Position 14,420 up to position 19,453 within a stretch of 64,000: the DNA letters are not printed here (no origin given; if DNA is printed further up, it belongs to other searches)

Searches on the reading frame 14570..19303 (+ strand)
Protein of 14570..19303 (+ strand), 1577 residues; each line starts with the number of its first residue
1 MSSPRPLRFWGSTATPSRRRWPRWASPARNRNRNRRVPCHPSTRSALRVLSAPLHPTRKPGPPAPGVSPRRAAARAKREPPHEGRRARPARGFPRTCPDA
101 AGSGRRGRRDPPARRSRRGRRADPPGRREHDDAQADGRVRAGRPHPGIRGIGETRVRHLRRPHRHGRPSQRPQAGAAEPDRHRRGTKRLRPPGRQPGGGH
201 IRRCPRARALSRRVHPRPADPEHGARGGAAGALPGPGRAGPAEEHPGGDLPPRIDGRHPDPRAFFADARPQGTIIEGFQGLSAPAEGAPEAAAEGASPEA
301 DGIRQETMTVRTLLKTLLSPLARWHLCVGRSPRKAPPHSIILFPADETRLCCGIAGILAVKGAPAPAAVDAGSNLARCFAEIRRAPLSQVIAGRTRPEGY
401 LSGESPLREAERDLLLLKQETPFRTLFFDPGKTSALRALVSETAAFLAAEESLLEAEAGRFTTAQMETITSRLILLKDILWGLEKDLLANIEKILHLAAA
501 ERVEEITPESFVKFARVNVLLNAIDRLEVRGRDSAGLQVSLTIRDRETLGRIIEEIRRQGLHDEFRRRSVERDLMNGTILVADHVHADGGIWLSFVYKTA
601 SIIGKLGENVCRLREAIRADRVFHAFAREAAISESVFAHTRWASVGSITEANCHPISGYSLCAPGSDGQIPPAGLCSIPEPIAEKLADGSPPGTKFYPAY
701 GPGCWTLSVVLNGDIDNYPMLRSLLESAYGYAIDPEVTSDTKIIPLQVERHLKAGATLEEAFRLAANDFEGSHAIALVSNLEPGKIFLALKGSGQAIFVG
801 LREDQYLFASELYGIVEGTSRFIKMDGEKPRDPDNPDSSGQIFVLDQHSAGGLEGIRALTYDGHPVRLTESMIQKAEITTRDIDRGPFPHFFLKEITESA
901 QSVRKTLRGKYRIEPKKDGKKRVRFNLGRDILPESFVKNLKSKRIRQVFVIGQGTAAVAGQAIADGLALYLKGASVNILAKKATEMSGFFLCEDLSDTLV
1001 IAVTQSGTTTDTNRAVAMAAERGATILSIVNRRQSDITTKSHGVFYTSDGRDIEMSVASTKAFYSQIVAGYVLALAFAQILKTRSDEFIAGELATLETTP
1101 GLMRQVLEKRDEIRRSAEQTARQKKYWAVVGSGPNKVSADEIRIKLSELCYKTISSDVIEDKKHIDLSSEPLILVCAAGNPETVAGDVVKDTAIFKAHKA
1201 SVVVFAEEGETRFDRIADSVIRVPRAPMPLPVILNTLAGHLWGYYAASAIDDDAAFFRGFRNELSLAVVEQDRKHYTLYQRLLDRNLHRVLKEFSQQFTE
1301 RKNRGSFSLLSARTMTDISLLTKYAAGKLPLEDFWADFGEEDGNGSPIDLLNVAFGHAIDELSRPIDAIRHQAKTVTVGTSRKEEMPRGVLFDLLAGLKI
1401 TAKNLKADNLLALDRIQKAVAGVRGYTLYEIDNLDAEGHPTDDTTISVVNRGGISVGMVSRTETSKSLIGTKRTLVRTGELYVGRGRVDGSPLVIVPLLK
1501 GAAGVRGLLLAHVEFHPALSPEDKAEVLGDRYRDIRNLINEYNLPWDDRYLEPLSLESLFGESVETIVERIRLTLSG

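Call 49: search_protein_families(library=pfam, proteins=[window:14570-19303:+], max_evalue=0.00001)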
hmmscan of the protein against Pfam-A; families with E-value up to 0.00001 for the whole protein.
window:14570-19303:+ (1577 aa): 2 families
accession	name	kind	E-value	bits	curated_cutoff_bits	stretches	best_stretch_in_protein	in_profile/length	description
PF01380.27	SIS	-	1.8e-14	54.1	25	1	946-1076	6-131/131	SIS domain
PF13522.11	GATase_6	-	1.2e-07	32.2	27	0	707-811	39-130/130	Glutamine amidotransferase domain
